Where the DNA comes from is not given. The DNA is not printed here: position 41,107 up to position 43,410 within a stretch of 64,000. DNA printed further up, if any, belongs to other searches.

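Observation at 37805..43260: PorU-sized C25 peptidase with CTD translationally coupled to a GAF-GAF-GGDEF diguanylate cyclase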

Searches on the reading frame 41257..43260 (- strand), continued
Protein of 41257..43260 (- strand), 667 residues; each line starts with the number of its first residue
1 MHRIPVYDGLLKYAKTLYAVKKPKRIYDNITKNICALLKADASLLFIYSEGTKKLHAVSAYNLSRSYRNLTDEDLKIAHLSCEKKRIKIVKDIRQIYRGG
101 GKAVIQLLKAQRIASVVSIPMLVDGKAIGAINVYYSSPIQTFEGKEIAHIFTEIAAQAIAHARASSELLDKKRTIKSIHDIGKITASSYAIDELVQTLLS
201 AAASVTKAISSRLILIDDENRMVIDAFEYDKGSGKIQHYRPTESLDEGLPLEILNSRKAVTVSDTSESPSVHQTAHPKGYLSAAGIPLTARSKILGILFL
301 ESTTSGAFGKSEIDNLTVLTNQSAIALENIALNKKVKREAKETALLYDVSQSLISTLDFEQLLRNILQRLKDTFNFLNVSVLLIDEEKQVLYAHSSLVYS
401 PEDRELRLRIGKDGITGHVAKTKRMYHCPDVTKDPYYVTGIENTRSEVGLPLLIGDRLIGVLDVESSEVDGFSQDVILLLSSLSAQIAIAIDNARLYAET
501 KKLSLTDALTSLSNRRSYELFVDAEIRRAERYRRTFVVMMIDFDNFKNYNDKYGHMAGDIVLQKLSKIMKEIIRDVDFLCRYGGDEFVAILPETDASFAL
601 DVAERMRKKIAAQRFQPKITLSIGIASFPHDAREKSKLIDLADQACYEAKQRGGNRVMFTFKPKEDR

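Call 36: find_homologous_proteins(query=window:41260-43260:-, max_evalue=1e-20)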
Query window:41260-43260:- (667 aa): 165 proteins with E <= 1e-20 among 8000 candidates; the best 120 are listed.
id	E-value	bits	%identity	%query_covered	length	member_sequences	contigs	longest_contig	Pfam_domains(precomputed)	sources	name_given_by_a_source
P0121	0.0e+0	1341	93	100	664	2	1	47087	PF13185.13,PF01590.33,PF13492.13,PF24898.3,PF00990.27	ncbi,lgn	-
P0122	0.0e+0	1200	82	100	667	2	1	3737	PF15714.12,PF13185.13,PF01590.33,PF13492.13,PF24898.3,PF00990.27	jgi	jgi:diguanylate cyclase (GGDEF)-like protein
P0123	0.0e+0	1197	82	100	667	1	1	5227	PF13185.13,PF01590.33,PF13492.13,PF24898.3,PF00990.27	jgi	-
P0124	0.0e+0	1189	82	100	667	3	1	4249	PF13185.13,PF01590.33,PF13492.13,PF24898.3,PF00990.27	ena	-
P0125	0.0e+0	1185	82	100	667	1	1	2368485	PF13185.13,PF01590.33,PF13492.13,PF24898.3,PF00990.27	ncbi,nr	ncbi:MAG: diguanylate cyclase [candidate division WOR-3 bacterium]|nr:MAG: diguanylate cyclase [cand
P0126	0.0e+0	1156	81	99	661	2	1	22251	PF13185.13,PF01590.33,PF13492.13,PF24898.3,PF00990.27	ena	-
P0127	0.0e+0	1111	77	100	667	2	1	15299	PF13185.13,PF01590.33,PF13492.13,PF24898.3,PF00990.27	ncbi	-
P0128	9.8e-284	961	66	100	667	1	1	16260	PF13185.13,PF01590.33,PF13492.13,PF24898.3,PF00990.27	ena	-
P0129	9.5e-283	957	66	100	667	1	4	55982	PF13185.13,PF01590.33,PF13492.13,PF24898.3,PF00990.27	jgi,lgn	jgi:diguanylate cyclase (GGDEF)-like protein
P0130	1.2e-282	957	67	100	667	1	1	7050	PF13185.13,PF01590.33,PF13492.13,PF24898.3,PF00990.27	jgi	-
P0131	4.0e-265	899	64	99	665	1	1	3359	PF13185.13,PF01590.33,PF13492.13,PF24898.3,PF00990.27,PF11849.15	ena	-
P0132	2.6e-262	890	63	99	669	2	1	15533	PF13185.13,PF01590.33,PF13492.13,PF24898.3,PF00990.27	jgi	-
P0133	1.2e-261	888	65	96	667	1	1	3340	PF13185.13,PF01590.33,PF13492.13,PF24898.3,PF00990.27,PF11849.15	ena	-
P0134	2.9e-261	886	65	96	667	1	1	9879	PF13185.13,PF01590.33,PF13492.13,PF24898.3,PF00990.27,PF11849.15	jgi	-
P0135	1.7e-260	884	65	96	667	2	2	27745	PF13185.13,PF01590.33,PF13492.13,PF24898.3,PF00990.27,PF11849.15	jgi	jgi:diguanylate cyclase (GGDEF)-like protein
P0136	1.7e-260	884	61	100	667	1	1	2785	PF13185.13,PF01590.33,PF13492.13,PF24898.3,PF00990.27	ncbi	-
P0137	1.5e-259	881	62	100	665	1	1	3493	PF13185.13,PF01590.33,PF13492.13,PF24898.3,PF00990.27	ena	-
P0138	6.9e-259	879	64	96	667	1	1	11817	PF13185.13,PF01590.33,PF13492.13,PF24898.3,PF00990.27,PF11849.15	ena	-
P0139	2.0e-258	877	63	99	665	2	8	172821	PF13185.13,PF01590.33,PF13492.13,PF24898.3,PF00990.27,PF11849.15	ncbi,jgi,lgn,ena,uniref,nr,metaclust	ncbi:hypothetical protein AMJ83_03580 [candidate division WOR_3 bacterium SM23_42]|uniref:GGDEF doma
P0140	1.1e-257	875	62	99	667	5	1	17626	PF13185.13,PF01590.33,PF13492.13,PF24898.3,PF00990.27,PF11849.15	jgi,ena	-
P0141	9.7e-257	871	61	99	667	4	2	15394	PF13185.13,PF01590.33,PF13492.13,PF24898.3,PF00990.27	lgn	-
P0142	1.1e-255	868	61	100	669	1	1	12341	PF13185.13,PF01590.33,PF13492.13,PF24898.3,PF00990.27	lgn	-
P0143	2.1e-253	860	60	100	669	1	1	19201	PF13185.13,PF01590.33,PF13492.13,PF24898.3,PF00990.27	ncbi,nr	ncbi:GGDEF domain-containing protein [candidate division WOR-3 bacterium]|nr:GGDEF domain-containing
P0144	1.4e-252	858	61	99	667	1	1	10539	PF13185.13,PF01590.33,PF13492.13,PF24898.3,PF00990.27,PF11849.15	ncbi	-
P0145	9.9e-252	855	62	99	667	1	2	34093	PF13185.13,PF01590.33,PF13492.13,PF24898.3,PF00990.27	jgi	jgi:diguanylate cyclase (GGDEF)-like protein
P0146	2.0e-251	854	61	99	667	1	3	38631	PF13185.13,PF01590.33,PF13492.13,PF24898.3,PF00990.27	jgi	jgi:diguanylate cyclase (GGDEF)-like protein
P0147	4.9e-251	853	60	100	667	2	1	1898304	PF13185.13,PF01590.33,PF13492.13,PF24898.3,PF00990.27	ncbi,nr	ncbi:MAG: diguanylate cyclase [candidate division WOR-3 bacterium]|nr:MAG: diguanylate cyclase [cand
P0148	1.5e-250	851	61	100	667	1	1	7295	PF13185.13,PF01590.33,PF13492.13,PF24898.3,PF00990.27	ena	-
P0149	3.2e-250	850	62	99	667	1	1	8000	PF13185.13,PF01590.33,PF13492.13,PF24898.3,PF00990.27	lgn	-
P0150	6.6e-249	846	62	96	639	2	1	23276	PF13185.13,PF01590.33,PF13492.13,PF24898.3,PF00990.27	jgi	jgi:diguanylate cyclase (GGDEF)-like protein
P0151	2.1e-248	844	60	99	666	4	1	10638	PF13185.13,PF01590.33,PF13492.13,PF24898.3,PF00990.27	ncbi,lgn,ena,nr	ncbi:diguanylate cyclase [candidate division WOR-3 bacterium]|nr:diguanylate cyclase [candidate divi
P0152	4.3e-247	840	60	99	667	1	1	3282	PF13185.13,PF01590.33,PF13492.13,PF24898.3,PF00990.27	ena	-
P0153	1.6e-240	818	61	96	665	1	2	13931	PF13185.13,PF01590.33,PF13492.13,PF24898.3,PF00990.27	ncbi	-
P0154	1.0e-239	815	59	97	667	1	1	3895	PF13185.13,PF01590.33,PF13492.13,PF24898.3,PF00990.27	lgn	-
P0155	3.7e-238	810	59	100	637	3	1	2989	PF13185.13,PF01590.33,PF13492.13,PF24898.3,PF00990.27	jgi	-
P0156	5.0e-238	810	56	100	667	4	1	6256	PF13185.13,PF01590.33,PF13492.13,PF24898.3,PF00990.27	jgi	jgi:diguanylate cyclase (GGDEF)-like protein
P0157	3.6e-230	784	56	99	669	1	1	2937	PF13185.13,PF01590.33,PF13492.13,PF24898.3,PF00990.27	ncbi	-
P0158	1.5e-222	759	62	86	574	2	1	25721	PF13185.13,PF01590.33,PF13492.13,PF24898.3,PF00990.27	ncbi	-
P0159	6.2e-213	727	66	75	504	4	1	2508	PF13185.13,PF22335.2,PF01590.33,PF13492.13,PF24898.3,PF00990.27,PF11849.15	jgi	jgi:diguanylate cyclase (GGDEF)-like protein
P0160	4.5e-198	678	48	96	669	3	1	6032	PF13185.13,PF01590.33,PF13492.13,PF00990.27,PF11849.15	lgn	-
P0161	1.7e-197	676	48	99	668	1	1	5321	PF22922.3,PF13185.13,PF01590.33,PF13492.13,PF00990.27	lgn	-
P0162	2.5e-197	675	50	97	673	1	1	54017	PF13185.13,PF01590.33,PF13492.13,PF00990.27,PF11849.15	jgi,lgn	-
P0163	7.4e-197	674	49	99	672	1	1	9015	PF13185.13,PF01590.33,PF13492.13,PF00990.27,PF11849.15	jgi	jgi:diguanylate cyclase (GGDEF)-like protein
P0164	4.8e-195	668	49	99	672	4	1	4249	PF13185.13,PF01590.33,PF13492.13,PF00990.27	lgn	-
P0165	1.3e-194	666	48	98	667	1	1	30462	PF13185.13,PF01590.33,PF13492.13,PF24898.3,PF00990.27,PF11849.15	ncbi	-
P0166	1.4e-194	666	48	97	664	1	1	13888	PF13185.13,PF01590.33,PF13492.13,PF00990.27,PF11849.15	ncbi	ncbi:MAG: diguanylate cyclase [candidate division WOR-3 bacterium]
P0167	1.1e-193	663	47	98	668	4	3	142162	PF13185.13,PF01590.33,PF13492.13,PF00990.27,PF11849.15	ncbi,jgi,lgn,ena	ncbi:MAG TPA: GAF domain-containing protein [bacterium]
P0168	2.6e-193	662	47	99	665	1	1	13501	PF13185.13,PF01590.33,PF13492.13,PF00990.27,PF11849.15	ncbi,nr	ncbi:MAG: sensor domain-containing diguanylate cyclase [candidate division WOR-3 bacterium]|nr:senso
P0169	5.7e-191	654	46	99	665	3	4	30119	PF13185.13,PF01590.33,PF13492.13,PF00990.27,PF11849.15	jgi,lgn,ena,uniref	uniref:Sensor domain-containing diguanylate cyclase n=1 Tax=candidate division WOR-3 bacterium TaxID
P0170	2.5e-190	652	48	98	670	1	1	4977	PF13185.13,PF01590.33,PF13492.13,PF00990.27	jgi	jgi:diguanylate cyclase (GGDEF)-like protein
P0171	1.0e-189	650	47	98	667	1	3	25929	PF13185.13,PF01590.33,PF13492.13,PF00990.27,PF11849.15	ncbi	ncbi:MAG: sensor domain-containing diguanylate cyclase [candidate division WOR-3 bacterium]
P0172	2.2e-189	649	47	97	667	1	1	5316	PF13185.13,PF01590.33,PF13492.13,PF00990.27,PF11849.15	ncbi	ncbi:MAG: sensor domain-containing diguanylate cyclase [candidate division WOR-3 bacterium]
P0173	8.7e-189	647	46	98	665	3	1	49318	PF13185.13,PF01590.33,PF13492.13,PF00990.27,PF11849.15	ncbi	ncbi:MAG: GAF domain-containing protein [bacterium]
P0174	1.4e-188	646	47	99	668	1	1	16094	PF13185.13,PF01590.33,PF13492.13,PF00990.27,PF11849.15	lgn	-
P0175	1.8e-188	646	45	99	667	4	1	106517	PF13185.13,PF01590.33,PF13492.13,PF00990.27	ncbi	ncbi:MAG: GAF domain-containing protein [bacterium]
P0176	5.3e-188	644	46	98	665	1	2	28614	PF13185.13,PF01590.33,PF13492.13,PF00990.27,PF11849.15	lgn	-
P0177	1.6e-187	643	48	98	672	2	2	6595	PF13185.13,PF01590.33,PF13492.13,PF00990.27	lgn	-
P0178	1.6e-187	643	47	95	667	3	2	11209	PF13185.13,PF01590.33,PF13492.13,PF00990.27,PF11849.15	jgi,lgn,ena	-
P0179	2.0e-187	643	47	97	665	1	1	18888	PF13185.13,PF01590.33,PF13492.13,PF00990.27,PF11849.15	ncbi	-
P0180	9.4e-187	640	46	97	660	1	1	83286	PF13185.13,PF01590.33,PF13492.13,PF00990.27,PF11849.15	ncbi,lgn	-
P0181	5.0e-186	638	47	98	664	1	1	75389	PF13185.13,PF01590.33,PF13492.13,PF00990.27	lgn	-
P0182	3.9e-184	632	46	99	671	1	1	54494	PF13185.13,PF01590.33,PF13492.13,PF00990.27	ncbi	-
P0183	2.4e-174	599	46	95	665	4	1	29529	PF13185.13,PF01590.33,PF13492.13,PF00990.27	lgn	-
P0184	2.4e-173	596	46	95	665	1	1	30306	PF13185.13,PF01590.33,PF13492.13,PF00990.27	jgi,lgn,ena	-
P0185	1.2e-172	594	44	97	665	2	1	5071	PF13185.13,PF01590.33,PF13492.13,PF00990.27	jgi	-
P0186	7.8e-166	571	45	95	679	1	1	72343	PF13185.13,PF01590.33,PF13492.13,PF00990.27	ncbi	-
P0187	1.3e-165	571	44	97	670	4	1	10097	PF13185.13,PF01590.33,PF13492.13,PF00990.27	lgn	-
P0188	3.8e-146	506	40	99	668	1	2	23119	PF13185.13,PF01590.33,PF13492.13,PF00990.27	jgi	jgi:diguanylate cyclase (GGDEF)-like protein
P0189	1.9e-143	497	39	99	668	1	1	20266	PF13185.13,PF01590.33,PF13492.13,PF00990.27,PF11849.15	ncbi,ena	-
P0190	2.9e-142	493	39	97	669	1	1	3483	PF13185.13,PF01590.33,PF13492.13,PF00990.27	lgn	-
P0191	1.2e-140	488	39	99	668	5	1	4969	PF13185.13,PF01590.33,PF13492.13,PF00990.27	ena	-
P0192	7.2e-107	376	39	62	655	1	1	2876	PF13185.13,PF01590.33,PF13492.13,PF00990.27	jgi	jgi:diguanylate cyclase (GGDEF)-like protein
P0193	2.4e-83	299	34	59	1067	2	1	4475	PF13185.13,PF01590.33,PF13492.13,PF00990.27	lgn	-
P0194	5.2e-77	278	35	52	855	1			PF13185.13,PF01590.33,PF13492.13,PF00990.27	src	-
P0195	1.5e-66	243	29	72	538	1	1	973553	PF13185.13,PF01590.33,PF13492.13,PF00990.27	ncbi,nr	ncbi:MAG: diguanylate cyclase [Anaerolineales bacterium]|nr:diguanylate cyclase [Anaerolineales bact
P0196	3.6e-66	242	30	72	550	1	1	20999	PF13185.13,PF01590.33,PF13492.13,PF00990.27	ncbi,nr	ncbi:MAG: diguanylate cyclase [Anaerolineales bacterium]|nr:diguanylate cyclase [Anaerolineales bact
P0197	3.9e-66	242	31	60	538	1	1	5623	PF13185.13,PF01590.33,PF13492.13,PF00990.27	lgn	-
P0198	6.6e-66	241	29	72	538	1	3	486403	PF13185.13,PF01590.33,PF13492.13,PF00990.27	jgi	-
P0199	7.6e-55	205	35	55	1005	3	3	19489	PF13185.13,PF13487.13,PF01966.29,PF01590.33,PF13492.13,PF00990.27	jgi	jgi:diguanylate cyclase (GGDEF)-like protein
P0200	4.1e-47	179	34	38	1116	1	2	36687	PF00672.31,PF13426.14,PF13188.14,PF13185.13,PF02743.25,PF13487.13,PF01966.29,PF01590.33,PF08448.17,PF13492.13,PF00989.32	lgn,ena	-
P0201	1.3e-45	174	23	64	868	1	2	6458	PF13185.13,PF01590.33,PF13492.13,PF11849.15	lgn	-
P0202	2.0e-45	174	30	33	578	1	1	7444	PF13185.13,PF01590.33,PF13581.13,PF07730.20,PF02518.32,PF13492.13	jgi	jgi:signal transduction histidine kinase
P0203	3.1e-45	173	32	38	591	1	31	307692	PF13185.13,PF01590.33,PF13492.13,PF07228.18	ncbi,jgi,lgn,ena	ncbi:MAG: GAF domain-containing protein [Candidatus Sulfotelmatobacter sp.]|jgi:sigma-B regulation p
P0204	5.4e-45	172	36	51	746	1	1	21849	PF13185.13,PF01590.33,PF10114.16,PF13492.13,PF00990.27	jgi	jgi:diguanylate cyclase (GGDEF)-like protein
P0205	5.7e-45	172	27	60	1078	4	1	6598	PF08447.19,PF13426.14,PF13188.14,PF13185.13,PF01590.33,PF08448.17,PF02518.32,PF13492.13,PF00512.32,PF00989.32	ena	-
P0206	1.1e-44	171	34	48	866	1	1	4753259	PF13185.13,PF13487.13,PF01966.29,PF01590.33,PF13492.13,PF00990.27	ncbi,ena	-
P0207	2.8e-44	170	39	42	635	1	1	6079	PF00672.31,PF13185.13,PF01590.33,PF13492.13,PF00990.27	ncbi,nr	ncbi:MAG: diguanylate cyclase, partial [Actinomycetota bacterium]|nr:diguanylate cyclase [Actinomyce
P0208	4.1e-44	169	24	95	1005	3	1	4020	PF13185.13,PF01590.33,PF13492.13,PF00990.27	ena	-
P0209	1.3e-43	168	29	49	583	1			PF13185.13,PF01590.33,PF13492.13,PF07228.18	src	-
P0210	2.0e-43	167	31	38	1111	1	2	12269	PF00672.31,PF13185.13,PF02743.25,PF01590.33,PF07730.20,PF02518.32,PF13492.13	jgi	jgi:nitrate/nitrite-specific signal transduction histidine kinase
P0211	2.9e-43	166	34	36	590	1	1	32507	PF13185.13,PF01590.33,PF13492.13,PF07228.18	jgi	jgi:phosphoserine phosphatase RsbU/P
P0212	5.2e-43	166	36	37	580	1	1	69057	PF13185.13,PF01590.33,PF13492.13,PF07228.18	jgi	jgi:phosphoserine phosphatase RsbU/P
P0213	9.2e-43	165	36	48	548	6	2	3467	PF13185.13,PF01590.33,PF13492.13,PF00990.27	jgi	jgi:diguanylate cyclase (GGDEF)-like protein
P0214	4.9e-42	162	30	51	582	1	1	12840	PF13185.13,PF01590.33,PF13492.13,PF07228.18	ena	-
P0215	5.7e-42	162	36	36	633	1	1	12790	PF13185.13,PF01590.33,PF13492.13,PF07228.18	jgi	jgi:sigma-B regulation protein RsbU (phosphoserine phosphatase)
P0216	1.6e-41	161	32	38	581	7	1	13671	PF13185.13,PF01590.33,PF13492.13,PF07228.18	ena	-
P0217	5.0e-41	159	38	42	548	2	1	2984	PF13185.13,PF01590.33,PF13492.13,PF00990.27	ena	-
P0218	2.4e-40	157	31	39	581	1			PF13185.13,PF01590.33,PF13492.13,PF07228.18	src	-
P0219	9.6e-40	155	25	58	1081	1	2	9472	PF13185.13,PF01590.33,PF02518.32,PF13492.13,PF00512.32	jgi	-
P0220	1.0e-39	155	25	58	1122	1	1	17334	PF13185.13,PF01590.33,PF13492.13,PF00512.32,PF11849.15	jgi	jgi:GAF domain-containing protein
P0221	2.6e-39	153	31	38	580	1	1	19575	PF13185.13,PF01590.33,PF13492.13,PF07228.18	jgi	jgi:sigma-B regulation protein RsbU (phosphoserine phosphatase)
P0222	3.8e-39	153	29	38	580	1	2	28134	PF13185.13,PF01590.33,PF13492.13,PF07228.18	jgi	jgi:sigma-B regulation protein RsbU (phosphoserine phosphatase)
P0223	4.4e-39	153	32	42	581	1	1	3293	PF13185.13,PF01590.33,PF13492.13,PF07228.18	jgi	-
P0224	5.5e-39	152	31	38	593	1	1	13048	PF13185.13,PF01590.33,PF13492.13,PF07228.18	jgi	jgi:sigma-B regulation protein RsbU (phosphoserine phosphatase)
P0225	5.8e-39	152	34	32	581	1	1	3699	PF13185.13,PF01590.33,PF13492.13,PF07228.18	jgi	-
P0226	5.8e-39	152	34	32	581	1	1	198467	PF13185.13,PF01590.33,PF13492.13,PF07228.18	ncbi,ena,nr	ncbi:MAG TPA: GAF domain-containing SpoIIE family protein phosphatase [Bryobacteraceae bacterium]|nr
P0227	2.5e-38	150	29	39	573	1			PF13185.13,PF01590.33,PF13492.13,PF07228.18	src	-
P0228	3.3e-38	150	31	38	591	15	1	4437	PF13185.13,PF01590.33,PF13492.13,PF07228.18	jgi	-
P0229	3.4e-38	150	29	46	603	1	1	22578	PF13185.13,PF01590.33,PF13492.13,PF07228.18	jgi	jgi:sigma-B regulation protein RsbU (phosphoserine phosphatase)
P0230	3.4e-38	150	25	57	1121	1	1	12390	PF13185.13,PF01590.33,PF13492.13,PF00512.32,PF11849.15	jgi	jgi:GAF domain-containing protein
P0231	4.0e-38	149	31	47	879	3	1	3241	PF13185.13,PF13487.13,PF01966.29,PF01590.33,PF13492.13,PF00990.27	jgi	-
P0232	2.0e-37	147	31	57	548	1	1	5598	PF13185.13,PF01590.33,PF13492.13,PF00990.27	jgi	jgi:diguanylate cyclase (GGDEF)-like protein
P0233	2.5e-37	147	29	45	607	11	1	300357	PF13185.13,PF01590.33,PF13492.13,PF07228.18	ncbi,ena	-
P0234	2.8e-37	147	32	38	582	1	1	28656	PF13185.13,PF01590.33,PF13492.13,PF07228.18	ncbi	-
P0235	2.8e-37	147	32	32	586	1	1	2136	PF13185.13,PF01590.33,PF13492.13,PF07228.18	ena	-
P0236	2.9e-37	147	30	53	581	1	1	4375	PF13185.13,PF01590.33,PF13492.13,PF07228.18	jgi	jgi:phosphoserine phosphatase RsbU/P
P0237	5.5e-37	146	32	32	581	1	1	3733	PF13185.13,PF01590.33,PF13492.13,PF07228.18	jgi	jgi:sigma-B regulation protein RsbU (phosphoserine phosphatase)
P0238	5.6e-37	146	29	51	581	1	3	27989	PF13185.13,PF01590.33,PF13492.13,PF07228.18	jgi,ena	jgi:sigma-B regulation protein RsbU (phosphoserine phosphatase)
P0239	1.0e-36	145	32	38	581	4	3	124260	PF13185.13,PF01590.33,PF13492.13,PF07228.18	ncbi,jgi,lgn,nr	ncbi:MAG TPA: SpoIIE family protein phosphatase [Bryobacteraceae bacterium]|jgi:sigma-B regulation p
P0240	1.8e-36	144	30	39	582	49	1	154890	PF13185.13,PF01590.33,PF13492.13,PF07228.18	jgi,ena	-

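Call 37: find_encoding_contigs(protein=P0188, flank=6000, max_places=2)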
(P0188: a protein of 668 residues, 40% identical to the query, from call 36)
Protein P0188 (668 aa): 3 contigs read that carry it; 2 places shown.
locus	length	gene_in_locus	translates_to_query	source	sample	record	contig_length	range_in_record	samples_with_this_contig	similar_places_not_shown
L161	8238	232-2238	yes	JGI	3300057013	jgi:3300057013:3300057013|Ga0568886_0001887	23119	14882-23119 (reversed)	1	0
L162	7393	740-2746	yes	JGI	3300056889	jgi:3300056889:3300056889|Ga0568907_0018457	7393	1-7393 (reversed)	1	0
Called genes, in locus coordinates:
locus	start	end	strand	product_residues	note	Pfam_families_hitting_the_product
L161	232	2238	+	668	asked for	PF13185:GAF_2, PF01590:GAF, PF13492:GAF_3, PF01590:GAF, PF13185:GAF_2, PF01590:GAF, PF13185:GAF_2, PF13492:GAF_3, +2 more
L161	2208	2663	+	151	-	PF13302:Acetyltransf_3 (weak), PF00583:Acetyltransf_1, PF13527:Acetyltransf_9 (faint), PF13673:Acetyltransf_10, PF13508:Acetyltransf_7, PF08445:FR47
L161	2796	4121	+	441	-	PF00860:Xan_ur_permease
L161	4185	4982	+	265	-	PF12895:ANAPC3 (faint), PF23354:TPR_NUP160_120_M (faint), PF07719:TPR_2 (faint), PF13174:TPR_6 (faint), PF14559:TPR_19 (faint)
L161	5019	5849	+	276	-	PF13398:Peptidase_M50B (weak)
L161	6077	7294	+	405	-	PF00999:Na_H_Exchanger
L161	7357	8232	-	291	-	PF02129:Peptidase_S15 (faint), PF00561:Abhydrolase_1, PF12146:Hydrolase_4, PF12697:Abhydrolase_6, PF00326:Peptidase_S9 (weak)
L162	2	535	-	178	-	?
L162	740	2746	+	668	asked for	PF13185:GAF_2, PF01590:GAF, PF13492:GAF_3, PF01590:GAF, PF13185:GAF_2, PF01590:GAF, PF13185:GAF_2, PF13492:GAF_3, +2 more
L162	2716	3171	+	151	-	PF13302:Acetyltransf_3 (weak), PF00583:Acetyltransf_1, PF13527:Acetyltransf_9 (faint), PF13673:Acetyltransf_10, PF13508:Acetyltransf_7, PF08445:FR47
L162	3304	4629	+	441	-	PF00860:Xan_ur_permease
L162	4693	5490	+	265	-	PF12895:ANAPC3 (faint), PF23354:TPR_NUP160_120_M (faint), PF07719:TPR_2 (faint), PF13174:TPR_6 (faint), PF14559:TPR_19 (faint)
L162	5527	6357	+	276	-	PF13398:Peptidase_M50B (weak)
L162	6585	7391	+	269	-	?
